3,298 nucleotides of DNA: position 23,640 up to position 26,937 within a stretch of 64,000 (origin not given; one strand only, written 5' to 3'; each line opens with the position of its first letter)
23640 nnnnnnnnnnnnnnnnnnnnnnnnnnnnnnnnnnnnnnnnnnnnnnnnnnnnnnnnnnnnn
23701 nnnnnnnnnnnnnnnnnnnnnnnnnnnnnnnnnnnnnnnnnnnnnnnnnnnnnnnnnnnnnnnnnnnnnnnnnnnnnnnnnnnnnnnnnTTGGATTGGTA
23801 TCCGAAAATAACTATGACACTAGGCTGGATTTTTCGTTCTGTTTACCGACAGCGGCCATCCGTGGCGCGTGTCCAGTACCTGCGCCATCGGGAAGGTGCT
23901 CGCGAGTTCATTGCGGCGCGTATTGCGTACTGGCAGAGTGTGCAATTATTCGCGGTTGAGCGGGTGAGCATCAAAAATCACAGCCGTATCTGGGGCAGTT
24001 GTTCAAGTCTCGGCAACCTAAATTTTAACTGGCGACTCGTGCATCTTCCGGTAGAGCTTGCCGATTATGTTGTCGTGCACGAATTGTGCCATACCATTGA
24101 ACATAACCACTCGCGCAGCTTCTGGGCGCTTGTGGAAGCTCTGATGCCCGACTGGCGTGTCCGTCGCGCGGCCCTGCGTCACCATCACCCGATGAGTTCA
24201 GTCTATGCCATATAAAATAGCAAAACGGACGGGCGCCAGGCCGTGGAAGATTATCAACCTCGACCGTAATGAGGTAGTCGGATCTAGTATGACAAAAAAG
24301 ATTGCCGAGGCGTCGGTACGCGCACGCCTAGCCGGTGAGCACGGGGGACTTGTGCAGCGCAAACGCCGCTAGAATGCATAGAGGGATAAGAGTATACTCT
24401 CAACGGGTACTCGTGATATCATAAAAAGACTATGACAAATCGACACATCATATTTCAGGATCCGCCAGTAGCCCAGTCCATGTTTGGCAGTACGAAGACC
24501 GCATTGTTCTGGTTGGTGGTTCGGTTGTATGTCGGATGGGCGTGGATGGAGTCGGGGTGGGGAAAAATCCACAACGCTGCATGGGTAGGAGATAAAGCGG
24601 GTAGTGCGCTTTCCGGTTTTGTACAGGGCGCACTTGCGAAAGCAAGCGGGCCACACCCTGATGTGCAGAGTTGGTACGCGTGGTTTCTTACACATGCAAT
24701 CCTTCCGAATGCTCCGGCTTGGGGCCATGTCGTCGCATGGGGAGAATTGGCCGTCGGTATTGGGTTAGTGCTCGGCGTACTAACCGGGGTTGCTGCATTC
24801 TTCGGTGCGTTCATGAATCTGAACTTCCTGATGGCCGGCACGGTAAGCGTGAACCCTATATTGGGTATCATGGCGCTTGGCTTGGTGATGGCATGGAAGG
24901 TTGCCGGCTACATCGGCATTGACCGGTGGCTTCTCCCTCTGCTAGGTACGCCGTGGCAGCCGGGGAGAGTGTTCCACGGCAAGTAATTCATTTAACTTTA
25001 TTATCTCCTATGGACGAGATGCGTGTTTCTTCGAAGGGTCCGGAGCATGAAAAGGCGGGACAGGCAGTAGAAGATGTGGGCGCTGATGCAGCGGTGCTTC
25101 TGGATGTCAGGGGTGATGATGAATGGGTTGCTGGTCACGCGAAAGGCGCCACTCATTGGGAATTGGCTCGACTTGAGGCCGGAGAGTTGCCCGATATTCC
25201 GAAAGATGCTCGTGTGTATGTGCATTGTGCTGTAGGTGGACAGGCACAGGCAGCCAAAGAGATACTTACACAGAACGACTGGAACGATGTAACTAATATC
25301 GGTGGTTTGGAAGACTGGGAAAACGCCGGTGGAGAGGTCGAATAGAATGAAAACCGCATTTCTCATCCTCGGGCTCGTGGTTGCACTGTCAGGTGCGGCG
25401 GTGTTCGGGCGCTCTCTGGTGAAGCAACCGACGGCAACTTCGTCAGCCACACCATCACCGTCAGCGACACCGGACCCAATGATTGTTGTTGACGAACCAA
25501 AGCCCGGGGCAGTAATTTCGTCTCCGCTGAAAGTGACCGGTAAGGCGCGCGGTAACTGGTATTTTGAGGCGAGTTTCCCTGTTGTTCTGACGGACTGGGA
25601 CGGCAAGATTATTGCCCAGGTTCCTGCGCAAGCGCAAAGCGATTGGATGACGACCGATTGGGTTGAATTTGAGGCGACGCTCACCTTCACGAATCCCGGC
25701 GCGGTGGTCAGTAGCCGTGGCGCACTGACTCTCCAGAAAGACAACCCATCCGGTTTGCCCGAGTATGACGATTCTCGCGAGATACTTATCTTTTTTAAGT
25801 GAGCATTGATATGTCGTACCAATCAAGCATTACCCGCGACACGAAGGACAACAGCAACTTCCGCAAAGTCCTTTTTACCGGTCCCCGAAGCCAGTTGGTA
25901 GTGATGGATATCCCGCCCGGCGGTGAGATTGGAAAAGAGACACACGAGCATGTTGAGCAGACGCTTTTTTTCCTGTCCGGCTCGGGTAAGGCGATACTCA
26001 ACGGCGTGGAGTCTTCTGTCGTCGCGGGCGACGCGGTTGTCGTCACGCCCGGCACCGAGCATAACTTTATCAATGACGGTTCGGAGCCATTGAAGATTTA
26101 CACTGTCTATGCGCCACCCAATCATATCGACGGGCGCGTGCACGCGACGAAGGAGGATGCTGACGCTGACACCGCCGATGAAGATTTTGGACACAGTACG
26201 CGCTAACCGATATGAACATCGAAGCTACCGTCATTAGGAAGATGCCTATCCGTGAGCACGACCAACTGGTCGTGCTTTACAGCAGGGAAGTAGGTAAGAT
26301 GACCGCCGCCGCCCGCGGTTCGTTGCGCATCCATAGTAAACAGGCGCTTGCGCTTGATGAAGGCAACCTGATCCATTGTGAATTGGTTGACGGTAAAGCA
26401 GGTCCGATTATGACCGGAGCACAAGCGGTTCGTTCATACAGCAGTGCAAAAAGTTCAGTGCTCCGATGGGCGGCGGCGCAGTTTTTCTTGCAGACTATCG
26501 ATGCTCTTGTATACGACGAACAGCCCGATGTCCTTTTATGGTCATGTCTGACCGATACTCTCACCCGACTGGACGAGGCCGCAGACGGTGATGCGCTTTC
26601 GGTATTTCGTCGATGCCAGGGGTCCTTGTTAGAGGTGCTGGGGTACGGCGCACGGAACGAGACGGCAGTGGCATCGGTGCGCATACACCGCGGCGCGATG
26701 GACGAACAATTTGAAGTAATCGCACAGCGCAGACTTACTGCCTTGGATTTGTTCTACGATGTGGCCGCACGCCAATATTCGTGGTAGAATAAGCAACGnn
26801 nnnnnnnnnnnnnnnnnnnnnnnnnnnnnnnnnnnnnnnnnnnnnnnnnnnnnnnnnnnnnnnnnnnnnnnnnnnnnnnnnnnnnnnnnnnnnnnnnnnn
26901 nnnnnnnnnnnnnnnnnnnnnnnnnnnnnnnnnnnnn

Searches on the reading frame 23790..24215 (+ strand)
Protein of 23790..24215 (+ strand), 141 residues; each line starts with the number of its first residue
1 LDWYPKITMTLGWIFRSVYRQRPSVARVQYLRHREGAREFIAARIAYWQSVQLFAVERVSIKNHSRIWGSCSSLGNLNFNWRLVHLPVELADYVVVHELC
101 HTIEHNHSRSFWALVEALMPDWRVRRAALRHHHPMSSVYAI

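Call 47: search_protein_families(library=pfam, proteins=[window:23790-24215:+], max_evalue=0.00001)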
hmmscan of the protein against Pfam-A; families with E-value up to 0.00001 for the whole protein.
window:23790-24215:+ (141 aa): 1 family
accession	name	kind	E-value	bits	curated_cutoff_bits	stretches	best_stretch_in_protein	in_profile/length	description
PF01863.23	YgjP-like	-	7.4e-36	124.5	26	1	33-132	108-207/207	YgjP-like, metallopeptidase domain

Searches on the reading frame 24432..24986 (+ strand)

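Call 47: search_protein_families(library=pfam, proteins=[window:24432-24986:+], max_evalue=0.00001)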
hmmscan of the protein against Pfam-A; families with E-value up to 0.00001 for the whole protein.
window:24432-24986:+ (184 aa): 1 family
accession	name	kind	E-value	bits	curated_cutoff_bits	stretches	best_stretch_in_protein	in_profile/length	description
PF07681.17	DoxX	-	6.7e-09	36.7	23.6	1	27-130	2-77/85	DoxX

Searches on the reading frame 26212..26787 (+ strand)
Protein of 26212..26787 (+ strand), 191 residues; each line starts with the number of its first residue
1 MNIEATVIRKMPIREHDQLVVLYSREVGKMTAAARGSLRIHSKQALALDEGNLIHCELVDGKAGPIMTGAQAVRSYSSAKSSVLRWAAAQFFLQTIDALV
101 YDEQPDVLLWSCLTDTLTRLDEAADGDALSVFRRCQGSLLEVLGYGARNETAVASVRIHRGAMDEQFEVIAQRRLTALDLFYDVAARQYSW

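Call 47: search_protein_families(library=pfam, proteins=[window:26212-26787:+], max_evalue=0.00001)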
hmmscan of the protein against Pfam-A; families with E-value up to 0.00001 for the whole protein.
window:26212-26787:+ (191 aa): 1 family
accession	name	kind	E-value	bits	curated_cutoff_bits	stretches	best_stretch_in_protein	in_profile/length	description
PF11967.14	RecO_N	-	8.5e-09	35.8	27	1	2-62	5-66/80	Recombination protein O N terminal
